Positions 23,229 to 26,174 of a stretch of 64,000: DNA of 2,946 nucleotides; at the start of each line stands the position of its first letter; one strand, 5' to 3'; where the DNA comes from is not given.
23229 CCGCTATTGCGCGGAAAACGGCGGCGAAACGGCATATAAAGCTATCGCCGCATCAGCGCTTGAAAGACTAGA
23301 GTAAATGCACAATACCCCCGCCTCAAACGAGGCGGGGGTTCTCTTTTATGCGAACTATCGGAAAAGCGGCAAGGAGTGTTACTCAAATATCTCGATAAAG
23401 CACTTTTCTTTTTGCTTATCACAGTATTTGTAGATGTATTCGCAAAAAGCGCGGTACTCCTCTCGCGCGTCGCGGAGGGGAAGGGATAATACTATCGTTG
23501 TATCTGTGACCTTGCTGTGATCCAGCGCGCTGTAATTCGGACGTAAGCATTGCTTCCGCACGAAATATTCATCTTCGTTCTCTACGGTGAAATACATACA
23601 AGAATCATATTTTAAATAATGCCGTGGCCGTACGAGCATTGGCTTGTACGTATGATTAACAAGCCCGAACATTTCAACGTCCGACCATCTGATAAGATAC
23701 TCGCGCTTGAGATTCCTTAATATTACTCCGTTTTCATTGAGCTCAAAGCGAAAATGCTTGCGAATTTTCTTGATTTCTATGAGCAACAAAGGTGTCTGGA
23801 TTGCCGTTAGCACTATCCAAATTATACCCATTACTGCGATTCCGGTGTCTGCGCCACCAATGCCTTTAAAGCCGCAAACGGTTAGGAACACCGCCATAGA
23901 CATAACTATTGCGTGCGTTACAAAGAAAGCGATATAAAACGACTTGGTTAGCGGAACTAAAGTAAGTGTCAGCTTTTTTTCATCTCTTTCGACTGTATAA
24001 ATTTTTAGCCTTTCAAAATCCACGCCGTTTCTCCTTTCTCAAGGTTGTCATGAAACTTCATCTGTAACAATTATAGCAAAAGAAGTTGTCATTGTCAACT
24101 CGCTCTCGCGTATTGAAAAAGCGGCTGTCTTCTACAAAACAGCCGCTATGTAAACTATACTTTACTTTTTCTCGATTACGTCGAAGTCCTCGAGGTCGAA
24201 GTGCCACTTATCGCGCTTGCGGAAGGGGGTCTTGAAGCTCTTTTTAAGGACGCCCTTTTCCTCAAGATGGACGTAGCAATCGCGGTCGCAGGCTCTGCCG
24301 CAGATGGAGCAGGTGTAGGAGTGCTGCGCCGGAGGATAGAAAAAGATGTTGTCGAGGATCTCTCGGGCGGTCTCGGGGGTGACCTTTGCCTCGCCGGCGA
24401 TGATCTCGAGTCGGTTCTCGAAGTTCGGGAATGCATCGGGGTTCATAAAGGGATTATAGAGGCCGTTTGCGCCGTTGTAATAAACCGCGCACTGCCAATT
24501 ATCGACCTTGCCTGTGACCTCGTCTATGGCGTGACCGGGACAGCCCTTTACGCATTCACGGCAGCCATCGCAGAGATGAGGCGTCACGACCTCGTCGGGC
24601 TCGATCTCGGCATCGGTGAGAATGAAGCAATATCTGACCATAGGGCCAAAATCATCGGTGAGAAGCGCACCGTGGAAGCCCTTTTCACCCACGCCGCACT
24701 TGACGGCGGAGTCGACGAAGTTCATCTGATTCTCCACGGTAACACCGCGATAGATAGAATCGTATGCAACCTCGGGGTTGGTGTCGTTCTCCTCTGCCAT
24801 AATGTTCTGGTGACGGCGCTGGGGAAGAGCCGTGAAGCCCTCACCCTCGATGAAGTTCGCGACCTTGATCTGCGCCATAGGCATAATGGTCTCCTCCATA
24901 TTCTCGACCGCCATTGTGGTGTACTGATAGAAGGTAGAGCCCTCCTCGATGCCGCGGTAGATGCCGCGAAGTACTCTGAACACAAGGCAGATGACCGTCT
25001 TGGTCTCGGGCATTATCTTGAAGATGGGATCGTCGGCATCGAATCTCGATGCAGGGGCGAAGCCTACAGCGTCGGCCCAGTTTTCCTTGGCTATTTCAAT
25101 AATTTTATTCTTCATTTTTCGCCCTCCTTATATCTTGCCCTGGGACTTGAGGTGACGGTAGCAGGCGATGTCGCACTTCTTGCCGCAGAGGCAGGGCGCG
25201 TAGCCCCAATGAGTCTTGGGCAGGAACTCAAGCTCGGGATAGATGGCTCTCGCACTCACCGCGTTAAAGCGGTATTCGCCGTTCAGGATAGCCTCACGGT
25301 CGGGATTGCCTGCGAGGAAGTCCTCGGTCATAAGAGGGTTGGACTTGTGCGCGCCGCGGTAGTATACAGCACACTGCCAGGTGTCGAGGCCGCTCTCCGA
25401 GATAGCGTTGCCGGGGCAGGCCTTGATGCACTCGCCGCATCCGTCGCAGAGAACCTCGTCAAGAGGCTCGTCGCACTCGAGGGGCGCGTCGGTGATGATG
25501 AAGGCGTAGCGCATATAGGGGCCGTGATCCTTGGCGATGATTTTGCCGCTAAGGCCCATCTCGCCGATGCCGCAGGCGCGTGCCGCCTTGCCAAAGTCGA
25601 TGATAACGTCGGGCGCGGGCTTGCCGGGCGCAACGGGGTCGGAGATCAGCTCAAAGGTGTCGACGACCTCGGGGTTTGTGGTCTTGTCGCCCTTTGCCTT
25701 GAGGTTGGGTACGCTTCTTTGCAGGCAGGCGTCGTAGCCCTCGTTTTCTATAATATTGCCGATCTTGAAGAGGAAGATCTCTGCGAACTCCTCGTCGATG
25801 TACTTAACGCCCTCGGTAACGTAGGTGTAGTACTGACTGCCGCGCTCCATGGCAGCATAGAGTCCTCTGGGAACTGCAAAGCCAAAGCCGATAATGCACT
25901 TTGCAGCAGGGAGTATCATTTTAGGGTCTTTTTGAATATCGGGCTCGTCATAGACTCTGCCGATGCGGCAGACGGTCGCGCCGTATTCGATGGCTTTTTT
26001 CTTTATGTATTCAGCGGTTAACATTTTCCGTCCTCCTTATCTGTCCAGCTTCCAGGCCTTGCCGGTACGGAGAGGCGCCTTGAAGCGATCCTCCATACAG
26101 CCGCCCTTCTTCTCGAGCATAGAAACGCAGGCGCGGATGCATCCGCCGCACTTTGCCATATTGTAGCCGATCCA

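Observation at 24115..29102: AraC-linked, translationally coupled operon: a U32-like TIM-barrel/Fe-S protein plus three tandem QueG/RdhA-like Fe-S paralogs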

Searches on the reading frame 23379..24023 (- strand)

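Call 3: search_protein_families(library=pfam, proteins=[window:23379-24023:-], max_evalue=0.1)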
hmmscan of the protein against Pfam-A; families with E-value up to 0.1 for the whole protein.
window:23379-24023:- (214 aa): 1 family
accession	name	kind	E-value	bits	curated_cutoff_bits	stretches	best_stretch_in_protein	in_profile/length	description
PF10756.15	bPH_6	-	0.031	14.7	22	1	94-117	5-28/73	Bacterial PH domain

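Call 4: search_protein_families(library=ncbifam, proteins=[window:23379-24023:-], max_evalue=0.1)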
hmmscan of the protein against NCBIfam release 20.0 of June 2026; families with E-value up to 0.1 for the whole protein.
window:23379-24023:- (214 aa): 1 family
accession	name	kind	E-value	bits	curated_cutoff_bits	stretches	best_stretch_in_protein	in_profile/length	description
NF041635.1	STM3941_fam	subfamily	0.00023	21.1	40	1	31-130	8-101/157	STM3941 family protein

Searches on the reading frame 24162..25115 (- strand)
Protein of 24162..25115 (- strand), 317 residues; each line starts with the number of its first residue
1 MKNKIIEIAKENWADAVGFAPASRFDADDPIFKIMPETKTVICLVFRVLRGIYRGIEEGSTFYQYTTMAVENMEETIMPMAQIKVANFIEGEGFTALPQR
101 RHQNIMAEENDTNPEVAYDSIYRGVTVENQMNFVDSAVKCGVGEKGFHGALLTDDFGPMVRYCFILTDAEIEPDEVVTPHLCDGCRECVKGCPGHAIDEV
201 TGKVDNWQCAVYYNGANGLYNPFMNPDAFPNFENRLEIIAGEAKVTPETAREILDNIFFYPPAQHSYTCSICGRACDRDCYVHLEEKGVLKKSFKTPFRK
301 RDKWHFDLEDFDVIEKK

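Call 3: search_protein_families(library=pfam, proteins=[window:24162-25115:-], max_evalue=0.1)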
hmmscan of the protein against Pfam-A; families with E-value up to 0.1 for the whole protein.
window:24162-25115:- (317 aa): 8 families
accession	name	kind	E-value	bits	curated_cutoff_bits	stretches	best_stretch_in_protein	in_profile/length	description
PF13484.11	Fer4_16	-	8e-06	27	30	1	182-214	2-35/66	4Fe-4S double cluster binding domain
PF12837.12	Fer4_6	-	0.00031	21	25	1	177-197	4-24/24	4Fe-4S binding domain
PF00037.32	Fer4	-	0.0022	18.2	21.1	1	176-197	2-23/24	4Fe-4S binding domain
PF13187.11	Fer4_9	-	0.0027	18.2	27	1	182-197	2-17/52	4Fe-4S dicluster domain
PF13237.11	Fer4_10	-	0.004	17.5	25.5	1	177-209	4-42/53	4Fe-4S dicluster domain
PF12838.12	Fer4_7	-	0.008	17.1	27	1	182-198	2-18/52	4Fe-4S dicluster domain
PF12800.12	Fer4_4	-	0.028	15.2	24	1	179-193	1-15/17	4Fe-4S binding domain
PF00130.28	C1_1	-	0.081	13.2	26.5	0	262-285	24-47/53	Phorbol esters/diacylglycerol binding domain (C1 domain)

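Call 4: search_protein_families(library=ncbifam, proteins=[window:24162-25115:-], max_evalue=0.1)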
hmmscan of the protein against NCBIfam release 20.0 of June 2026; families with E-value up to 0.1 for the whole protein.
window:24162-25115:- (317 aa): 11 families
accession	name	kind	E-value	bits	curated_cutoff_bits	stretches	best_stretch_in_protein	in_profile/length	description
TIGR02486.1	RDH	subfamily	2.5e-10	40.7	160.35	1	124-210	144-233/314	reductive dehalogenase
TIGR00276.1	TIGR00276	equivalog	6.4e-09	35.2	200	1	137-212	137-210/337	tRNA epoxyqueuosine(34) reductase QueG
TIGR04041.1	activase_YjjW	hypoth_equivalog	0.0088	15.5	250.2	1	178-209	39-69/276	YjjW family glycine radical enzyme activase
TIGR02936.1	fdxN_nitrog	equivalog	0.012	15.8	80.55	0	263-283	69-89/91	ferredoxin III, nif-specific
NF005503.0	PRK07118.1-2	equivalog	0.024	13.9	252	1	182-212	214-246/292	RnfABCDGE type electron transport complex subunit B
NF004914.0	PRK06273.1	equivalog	0.03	14.1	163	1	168-198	39-69/167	ferredoxin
TIGR01944.1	rnfB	subfamily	0.03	13.8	68.7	1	176-207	139-172/190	RnfABCDGE type electron transport complex subunit B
NF006221.0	PRK08348.1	subfamily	0.061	13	124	1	180-201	44-65/136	NADH-plastoquinone oxidoreductase subunit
TIGR02060.1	aprB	equivalog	0.063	13.2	135.65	0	175-204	40-68/132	adenylyl-sulfate reductase subunit beta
TIGR03224.1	benzo_boxA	equivalog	0.071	12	459.2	1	174-200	33-59/411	benzoyl-CoA 2,3-epoxidase subunit BoxA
NF003475.0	PRK05113.1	equivalog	0.076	12.9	203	1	177-209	140-174/190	electron transport complex subunit RsxB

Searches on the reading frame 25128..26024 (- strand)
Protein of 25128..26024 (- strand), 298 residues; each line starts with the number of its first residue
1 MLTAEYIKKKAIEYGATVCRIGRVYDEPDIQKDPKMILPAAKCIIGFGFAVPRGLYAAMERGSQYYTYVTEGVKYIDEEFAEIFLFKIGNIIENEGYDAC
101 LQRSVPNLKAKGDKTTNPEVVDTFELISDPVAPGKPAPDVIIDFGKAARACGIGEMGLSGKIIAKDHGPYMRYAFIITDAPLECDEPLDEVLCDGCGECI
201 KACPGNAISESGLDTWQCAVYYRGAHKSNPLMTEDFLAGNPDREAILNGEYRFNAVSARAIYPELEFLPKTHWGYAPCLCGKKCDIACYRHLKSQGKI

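Call 3: search_protein_families(library=pfam, proteins=[window:25128-26024:-], max_evalue=0.1)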
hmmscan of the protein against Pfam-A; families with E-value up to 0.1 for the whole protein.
window:25128-26024:- (298 aa): 9 families
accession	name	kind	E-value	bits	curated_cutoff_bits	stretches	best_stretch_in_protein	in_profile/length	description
PF00037.32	Fer4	-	1.4e-06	28.3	21.1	1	189-209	4-24/24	4Fe-4S binding domain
PF13484.11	Fer4_16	-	1.9e-05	25.8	30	1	193-221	2-32/66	4Fe-4S double cluster binding domain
PF12837.12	Fer4_6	-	0.00026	21.2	25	1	189-208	5-24/24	4Fe-4S binding domain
PF12800.12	Fer4_4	-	0.0017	19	24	1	193-204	4-15/17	4Fe-4S binding domain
PF13237.11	Fer4_10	-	0.002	18.5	25.5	1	189-205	5-21/53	4Fe-4S dicluster domain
PF13187.11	Fer4_9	-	0.0031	17.9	27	1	192-208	36-52/52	4Fe-4S dicluster domain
PF12838.12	Fer4_7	-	0.0036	18.2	27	1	193-209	2-18/52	4Fe-4S dicluster domain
PF25160.1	LdpA_Fe-S-bd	-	0.0067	16.6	27.6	1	191-211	26-46/49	LdpA Fe-S cluster-binding domain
PF12798.12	Fer4_3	-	0.035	15.4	27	1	193-207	1-15/15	4Fe-4S binding domain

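Call 4: search_protein_families(library=ncbifam, proteins=[window:25128-26024:-], max_evalue=0.1)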
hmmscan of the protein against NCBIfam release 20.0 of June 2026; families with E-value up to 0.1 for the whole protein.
window:25128-26024:- (298 aa): 22 families
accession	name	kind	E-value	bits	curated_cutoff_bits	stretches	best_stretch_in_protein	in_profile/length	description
TIGR02486.1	RDH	subfamily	1.8e-12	47.7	160.35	1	148-220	157-234/314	reductive dehalogenase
TIGR00276.1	TIGR00276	equivalog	8.6e-12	44.7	200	1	147-222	136-211/337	tRNA epoxyqueuosine(34) reductase QueG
TIGR02912.1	sulfite_red_C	equivalog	1.6e-06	27.3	324.1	1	190-238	200-247/314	sulfite reductase subunit C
TIGR04041.1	activase_YjjW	hypoth_equivalog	0.0014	18.1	250.2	1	182-210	32-60/276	YjjW family glycine radical enzyme activase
NF004914.0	PRK06273.1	equivalog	0.0047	16.7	163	1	177-210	37-70/167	ferredoxin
NF040763.1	FeFe_hydrog_A6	exception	0.0053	15.2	765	1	184-211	181-208/571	NADH-dependent [FeFe] hydrogenase, group A6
NF005503.0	PRK07118.1-2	equivalog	0.01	15.1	252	1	190-211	211-232/292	RnfABCDGE type electron transport complex subunit B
TIGR02700.1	flavo_MJ0208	hypoth_equivalog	0.012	14.9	251.35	1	192-210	178-196/234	dihydromethanopterin reductase (acceptor)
NF042987.1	OGOR_delta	exception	0.013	15.6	125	1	185-208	25-48/89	2-oxoglutarate ferredoxin oxidoreductase subunit delta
NF041891.1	hdrA_Methbact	equivalog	0.014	13.6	1300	1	188-214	598-624/762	ferredoxin:CoB-CoM heterodisulfide reductase subunit HdrA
NF041778.1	hetero_SS_HdrA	equivalog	0.016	13.1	1400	1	188-227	613-652/771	ferredoxin:CoB-CoM heterodisulfide reductase subunit HdrA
TIGR01944.1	rnfB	subfamily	0.017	14.7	68.7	1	189-208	111-130/190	RnfABCDGE type electron transport complex subunit B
NF009945.0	PRK13409.1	equivalog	0.017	13.8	469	1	188-209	46-67/592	ribosome biogenesis/translation initiation ATPase RLI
TIGR02512.1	FeFe_hydrog_A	subfamily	0.022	13.6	405.95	1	183-211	42-70/375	[FeFe] hydrogenase, group A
NF004537.0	PRK05888.1-3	equivalog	0.036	13.6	163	1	192-209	114-131/204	NADH-quinone oxidoreductase subunit NuoI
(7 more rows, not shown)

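Call 11: search_solved_structures(query=window:25128-26024:-, max_evalue=10, show_alignments=2)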
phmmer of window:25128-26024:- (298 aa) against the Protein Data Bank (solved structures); distinct sequences matched with E-value up to 10: 58.
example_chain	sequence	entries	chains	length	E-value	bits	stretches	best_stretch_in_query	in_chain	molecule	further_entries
5d08_A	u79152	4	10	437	4.8e-10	42.7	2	147-220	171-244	Epoxyqueuosine reductase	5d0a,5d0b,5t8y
5d6s_A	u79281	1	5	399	7.4e-09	38.8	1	140-218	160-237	Epoxyqueuosine reductase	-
4uqu_A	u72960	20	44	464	9.6e-06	28.5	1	150-211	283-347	TETRACHLOROETHENE REDUCTIVE DEHALOGENASE CATALYTIC SUBUNIT PCEA | TETRACHLOROETHENE REDUCTIVE DEHALOGENASE CATALYTIC SUBUNIT | Tetrachloroethene reductive dehal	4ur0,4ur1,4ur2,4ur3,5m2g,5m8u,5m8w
8q4h_A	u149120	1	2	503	6e-05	25.9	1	149-210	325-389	Tetrachloroethene reductive dehalogenase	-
4ras_A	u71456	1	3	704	0.0002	24.2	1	147-210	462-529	Oxidoreductase, NAD-binding/iron-sulfur cluster-binding protein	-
6zxu_A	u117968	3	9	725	0.00021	24.1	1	147-210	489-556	Oxidoreductase, NAD-binding/iron-sulfur cluster-binding protein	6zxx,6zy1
6zy0_A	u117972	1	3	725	0.00027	23.8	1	147-210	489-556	Oxidoreductase, NAD-binding/iron-sulfur cluster-binding protein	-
8rvu_a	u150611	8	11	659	0.0011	21.8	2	190-219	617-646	H(2):CoB-CoM heterodisulfide,ferredoxin reductase subunit A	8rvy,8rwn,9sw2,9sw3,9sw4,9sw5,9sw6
8rvv_A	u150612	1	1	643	0.0013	21.5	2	189-218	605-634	H(2):CoB-CoM heterodisulfide,ferredoxin reductase subunit A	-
9sfi_U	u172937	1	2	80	0.0046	19.7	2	191-208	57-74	4Fe-4S binding protein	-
8rqz_C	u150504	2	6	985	0.02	17.7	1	184-215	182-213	Probable oxidoreductase YjgC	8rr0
9gzq_A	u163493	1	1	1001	0.021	17.6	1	184-215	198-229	Probable oxidoreductase YjgC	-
5t5i_G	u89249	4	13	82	0.024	17.4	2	192-209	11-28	Tungsten formylmethanofuran dehydrogenase subunit fwdG | Tungsten formylmethanofuran dehydrogenase, subunit G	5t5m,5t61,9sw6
7bkb_L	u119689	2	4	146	0.029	17.1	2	190-212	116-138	Formylmethanofuran dehydrogenase, subunit G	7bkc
8a8o_C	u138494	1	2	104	0.032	17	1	190-209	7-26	Beta-subunit of the PAPS reductase from Methanothermococcus thermolithotrophicus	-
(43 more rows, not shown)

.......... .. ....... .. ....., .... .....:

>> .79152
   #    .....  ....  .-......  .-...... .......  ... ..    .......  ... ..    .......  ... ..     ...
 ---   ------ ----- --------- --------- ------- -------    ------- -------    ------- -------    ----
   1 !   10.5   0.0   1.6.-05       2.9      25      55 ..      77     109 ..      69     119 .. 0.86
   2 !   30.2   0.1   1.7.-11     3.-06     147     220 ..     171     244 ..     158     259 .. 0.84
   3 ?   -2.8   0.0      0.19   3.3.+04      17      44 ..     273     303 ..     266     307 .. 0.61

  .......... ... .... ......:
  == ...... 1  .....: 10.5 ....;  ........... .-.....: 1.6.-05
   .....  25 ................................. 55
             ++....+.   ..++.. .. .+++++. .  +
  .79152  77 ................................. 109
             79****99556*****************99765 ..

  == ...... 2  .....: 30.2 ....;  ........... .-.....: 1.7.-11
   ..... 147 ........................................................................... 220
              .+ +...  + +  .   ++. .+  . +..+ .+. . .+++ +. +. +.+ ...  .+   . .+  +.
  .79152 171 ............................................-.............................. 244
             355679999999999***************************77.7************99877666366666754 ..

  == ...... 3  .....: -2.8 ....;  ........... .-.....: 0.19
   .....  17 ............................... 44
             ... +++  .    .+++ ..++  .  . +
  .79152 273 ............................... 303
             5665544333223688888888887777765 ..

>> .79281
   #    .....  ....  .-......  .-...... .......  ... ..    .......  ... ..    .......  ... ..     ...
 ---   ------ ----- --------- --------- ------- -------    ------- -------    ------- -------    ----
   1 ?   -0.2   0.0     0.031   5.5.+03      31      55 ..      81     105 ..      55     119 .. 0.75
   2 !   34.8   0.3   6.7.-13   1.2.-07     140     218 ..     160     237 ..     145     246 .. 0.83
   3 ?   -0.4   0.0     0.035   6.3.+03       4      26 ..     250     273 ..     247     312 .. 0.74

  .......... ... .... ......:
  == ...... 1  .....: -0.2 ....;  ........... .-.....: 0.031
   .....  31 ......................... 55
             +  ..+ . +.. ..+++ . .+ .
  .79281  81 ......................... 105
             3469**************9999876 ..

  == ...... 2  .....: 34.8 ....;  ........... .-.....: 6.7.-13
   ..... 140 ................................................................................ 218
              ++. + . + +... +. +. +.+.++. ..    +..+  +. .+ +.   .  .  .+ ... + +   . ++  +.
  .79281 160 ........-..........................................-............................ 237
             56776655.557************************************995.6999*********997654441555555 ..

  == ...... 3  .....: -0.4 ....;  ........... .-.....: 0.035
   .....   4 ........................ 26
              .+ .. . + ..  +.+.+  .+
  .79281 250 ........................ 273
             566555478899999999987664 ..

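Call 19: find_homologous_proteins(query=window:25128-26024:-, max_evalue=0.001)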
Query window:25128-26024:- (298 aa): 2768 proteins with E <= 0.001 among 3309 candidates; the best 120 are listed.
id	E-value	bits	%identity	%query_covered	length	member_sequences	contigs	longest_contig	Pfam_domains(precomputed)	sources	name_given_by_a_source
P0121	1.5e-201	687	98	100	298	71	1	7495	PF00037.33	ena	-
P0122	1.8e-200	683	97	100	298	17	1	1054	PF00037.33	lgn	-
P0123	4.8e-200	682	97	100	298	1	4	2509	PF00037.33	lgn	-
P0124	1.1e-198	677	97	100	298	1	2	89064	PF00037.33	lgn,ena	-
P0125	2.1e-198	676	97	100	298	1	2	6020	PF00037.33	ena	-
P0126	1.1e-196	671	96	100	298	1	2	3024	PF00037.33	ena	-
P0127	1.6e-196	670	95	100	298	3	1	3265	PF00037.33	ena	-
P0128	4.4e-196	669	95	100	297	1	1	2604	PF00037.33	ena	-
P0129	8.3e-196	668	95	100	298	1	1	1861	PF00037.33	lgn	-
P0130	1.5e-195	667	95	100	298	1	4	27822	PF00037.33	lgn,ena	-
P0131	1.6e-195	667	95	100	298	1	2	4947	PF00037.33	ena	-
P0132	1.7e-195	667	95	100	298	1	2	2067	PF00037.33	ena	-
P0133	2.6e-195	666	95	100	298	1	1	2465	PF00037.33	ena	-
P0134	2.8e-195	666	95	100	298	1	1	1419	PF00037.33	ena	-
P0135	4.2e-195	665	95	100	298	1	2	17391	PF00037.33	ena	-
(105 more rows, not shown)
